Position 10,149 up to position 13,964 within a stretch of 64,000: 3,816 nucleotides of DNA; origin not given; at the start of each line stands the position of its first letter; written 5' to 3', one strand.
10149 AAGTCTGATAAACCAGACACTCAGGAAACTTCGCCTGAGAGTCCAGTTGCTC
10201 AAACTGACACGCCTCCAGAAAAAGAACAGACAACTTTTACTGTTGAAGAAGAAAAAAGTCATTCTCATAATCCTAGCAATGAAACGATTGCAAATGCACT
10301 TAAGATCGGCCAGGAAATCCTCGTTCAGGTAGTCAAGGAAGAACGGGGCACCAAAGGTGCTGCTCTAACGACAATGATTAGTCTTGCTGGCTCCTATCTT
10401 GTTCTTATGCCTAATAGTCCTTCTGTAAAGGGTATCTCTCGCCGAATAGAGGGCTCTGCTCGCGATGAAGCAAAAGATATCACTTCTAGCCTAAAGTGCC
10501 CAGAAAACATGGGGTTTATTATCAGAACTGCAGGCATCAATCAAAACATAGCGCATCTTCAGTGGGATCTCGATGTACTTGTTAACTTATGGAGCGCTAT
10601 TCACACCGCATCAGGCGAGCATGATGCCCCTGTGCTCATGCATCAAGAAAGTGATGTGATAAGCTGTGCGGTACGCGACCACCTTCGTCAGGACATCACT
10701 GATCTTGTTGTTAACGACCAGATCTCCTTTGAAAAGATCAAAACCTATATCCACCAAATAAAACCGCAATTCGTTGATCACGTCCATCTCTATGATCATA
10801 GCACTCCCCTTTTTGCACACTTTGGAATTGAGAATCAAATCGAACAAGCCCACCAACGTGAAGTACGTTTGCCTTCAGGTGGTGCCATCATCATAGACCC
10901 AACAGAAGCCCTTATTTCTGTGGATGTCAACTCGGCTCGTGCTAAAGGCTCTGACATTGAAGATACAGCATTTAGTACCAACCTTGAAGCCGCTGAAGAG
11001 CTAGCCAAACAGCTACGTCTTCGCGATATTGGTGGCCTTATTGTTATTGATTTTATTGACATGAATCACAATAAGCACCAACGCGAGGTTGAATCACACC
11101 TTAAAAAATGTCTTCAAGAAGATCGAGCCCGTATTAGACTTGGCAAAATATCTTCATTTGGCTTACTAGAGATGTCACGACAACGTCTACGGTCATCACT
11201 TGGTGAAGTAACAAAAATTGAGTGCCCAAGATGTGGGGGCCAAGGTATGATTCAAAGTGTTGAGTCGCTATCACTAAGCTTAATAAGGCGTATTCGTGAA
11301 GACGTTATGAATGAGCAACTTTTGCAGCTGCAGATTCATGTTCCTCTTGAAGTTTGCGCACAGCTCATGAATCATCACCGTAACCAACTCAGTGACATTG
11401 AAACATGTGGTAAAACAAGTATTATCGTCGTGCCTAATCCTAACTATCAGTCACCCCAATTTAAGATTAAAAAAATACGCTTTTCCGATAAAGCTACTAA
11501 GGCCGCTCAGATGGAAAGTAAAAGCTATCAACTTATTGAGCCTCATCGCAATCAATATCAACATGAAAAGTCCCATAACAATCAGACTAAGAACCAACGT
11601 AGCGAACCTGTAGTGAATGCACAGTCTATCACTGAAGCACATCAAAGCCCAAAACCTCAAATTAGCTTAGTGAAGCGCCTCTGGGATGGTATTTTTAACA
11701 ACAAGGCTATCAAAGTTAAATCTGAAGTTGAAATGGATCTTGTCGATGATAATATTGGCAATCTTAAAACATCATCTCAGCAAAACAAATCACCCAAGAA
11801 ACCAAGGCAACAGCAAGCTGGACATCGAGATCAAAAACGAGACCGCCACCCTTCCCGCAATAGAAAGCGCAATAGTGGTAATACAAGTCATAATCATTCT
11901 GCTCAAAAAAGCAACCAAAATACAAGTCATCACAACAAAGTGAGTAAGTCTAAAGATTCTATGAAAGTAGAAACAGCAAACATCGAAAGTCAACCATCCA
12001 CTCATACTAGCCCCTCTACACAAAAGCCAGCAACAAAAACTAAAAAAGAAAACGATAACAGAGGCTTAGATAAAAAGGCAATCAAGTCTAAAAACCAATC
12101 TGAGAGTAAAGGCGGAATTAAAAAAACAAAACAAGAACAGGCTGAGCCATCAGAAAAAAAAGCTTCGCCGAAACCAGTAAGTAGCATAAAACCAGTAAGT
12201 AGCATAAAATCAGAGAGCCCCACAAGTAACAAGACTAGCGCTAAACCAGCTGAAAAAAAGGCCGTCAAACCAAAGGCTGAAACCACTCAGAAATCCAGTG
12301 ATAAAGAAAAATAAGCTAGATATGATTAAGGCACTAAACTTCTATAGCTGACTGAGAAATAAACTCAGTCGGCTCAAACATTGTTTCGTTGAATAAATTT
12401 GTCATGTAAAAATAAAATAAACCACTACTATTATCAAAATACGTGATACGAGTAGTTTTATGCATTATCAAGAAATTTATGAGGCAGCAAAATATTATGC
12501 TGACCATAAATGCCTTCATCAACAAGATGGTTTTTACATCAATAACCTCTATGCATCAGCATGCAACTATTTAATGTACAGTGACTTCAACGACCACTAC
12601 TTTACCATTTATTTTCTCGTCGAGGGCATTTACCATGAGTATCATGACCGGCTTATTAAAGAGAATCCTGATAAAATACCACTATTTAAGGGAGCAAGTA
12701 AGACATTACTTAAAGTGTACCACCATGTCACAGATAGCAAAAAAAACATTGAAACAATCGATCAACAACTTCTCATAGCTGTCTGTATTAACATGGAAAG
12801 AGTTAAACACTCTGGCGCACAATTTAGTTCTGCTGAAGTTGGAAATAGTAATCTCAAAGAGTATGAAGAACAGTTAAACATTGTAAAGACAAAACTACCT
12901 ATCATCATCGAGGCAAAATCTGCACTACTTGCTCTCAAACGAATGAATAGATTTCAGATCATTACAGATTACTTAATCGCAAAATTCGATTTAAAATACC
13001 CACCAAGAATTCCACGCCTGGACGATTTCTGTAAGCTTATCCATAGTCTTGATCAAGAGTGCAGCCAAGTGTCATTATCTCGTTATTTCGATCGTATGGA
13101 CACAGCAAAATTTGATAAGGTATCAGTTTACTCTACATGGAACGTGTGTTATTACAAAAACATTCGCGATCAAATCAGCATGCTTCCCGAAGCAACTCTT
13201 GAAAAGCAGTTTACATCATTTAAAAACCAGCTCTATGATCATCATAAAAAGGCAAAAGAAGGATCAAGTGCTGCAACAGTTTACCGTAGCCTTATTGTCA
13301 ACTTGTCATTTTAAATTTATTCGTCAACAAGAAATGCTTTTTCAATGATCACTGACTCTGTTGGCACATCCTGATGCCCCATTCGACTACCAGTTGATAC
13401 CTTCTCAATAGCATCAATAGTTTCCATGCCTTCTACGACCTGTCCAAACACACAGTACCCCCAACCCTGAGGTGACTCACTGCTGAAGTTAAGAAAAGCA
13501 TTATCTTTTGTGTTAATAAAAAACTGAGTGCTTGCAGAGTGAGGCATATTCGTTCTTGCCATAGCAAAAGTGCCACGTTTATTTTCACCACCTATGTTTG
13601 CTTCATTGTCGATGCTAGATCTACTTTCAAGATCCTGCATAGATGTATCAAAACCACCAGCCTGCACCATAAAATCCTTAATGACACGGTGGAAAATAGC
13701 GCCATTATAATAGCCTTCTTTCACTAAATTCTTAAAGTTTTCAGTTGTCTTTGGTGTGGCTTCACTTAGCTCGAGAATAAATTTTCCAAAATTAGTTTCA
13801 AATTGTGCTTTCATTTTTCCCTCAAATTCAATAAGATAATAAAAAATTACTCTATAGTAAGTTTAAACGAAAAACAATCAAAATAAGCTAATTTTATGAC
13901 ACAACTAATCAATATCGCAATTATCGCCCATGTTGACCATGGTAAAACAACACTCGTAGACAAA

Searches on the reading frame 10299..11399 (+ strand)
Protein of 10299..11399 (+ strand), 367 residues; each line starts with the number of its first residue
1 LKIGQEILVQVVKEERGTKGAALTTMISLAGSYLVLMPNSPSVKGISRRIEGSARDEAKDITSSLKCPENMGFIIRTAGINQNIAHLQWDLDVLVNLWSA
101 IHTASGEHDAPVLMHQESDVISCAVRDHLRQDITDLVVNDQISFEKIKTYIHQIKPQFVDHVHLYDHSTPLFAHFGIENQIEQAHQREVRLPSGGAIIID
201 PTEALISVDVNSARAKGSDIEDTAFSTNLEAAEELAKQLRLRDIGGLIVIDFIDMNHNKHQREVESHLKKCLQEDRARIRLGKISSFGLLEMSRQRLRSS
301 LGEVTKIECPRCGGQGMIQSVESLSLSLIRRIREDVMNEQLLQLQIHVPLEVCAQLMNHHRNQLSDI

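Call 12: find_related_loci(query=window:10299-11399:+, collection=genome_contigs, flank=6000)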
Query window:10299-11399:+ (367 aa) in genome_contigs; peptide patterns used: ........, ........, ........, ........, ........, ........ (x = any residue, [..] = any of these).
89 stretches matched a pattern, but none encodes a relative of the query by tblastn (E <= 1e-3).

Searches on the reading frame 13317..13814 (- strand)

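Call 16: search_protein_families(library=pfam, proteins=[window:13317-13814:-], max_evalue=0.001)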
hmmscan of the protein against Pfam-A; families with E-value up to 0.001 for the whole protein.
window:13317-13814:- (165 aa): 1 family
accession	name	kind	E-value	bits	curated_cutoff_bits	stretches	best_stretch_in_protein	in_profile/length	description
PF00160.26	Pro_isomerase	-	1.1e-41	143.2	21.7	1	4-159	3-156/159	Cyclophilin type peptidyl-prolyl cis-trans isomerase/CLD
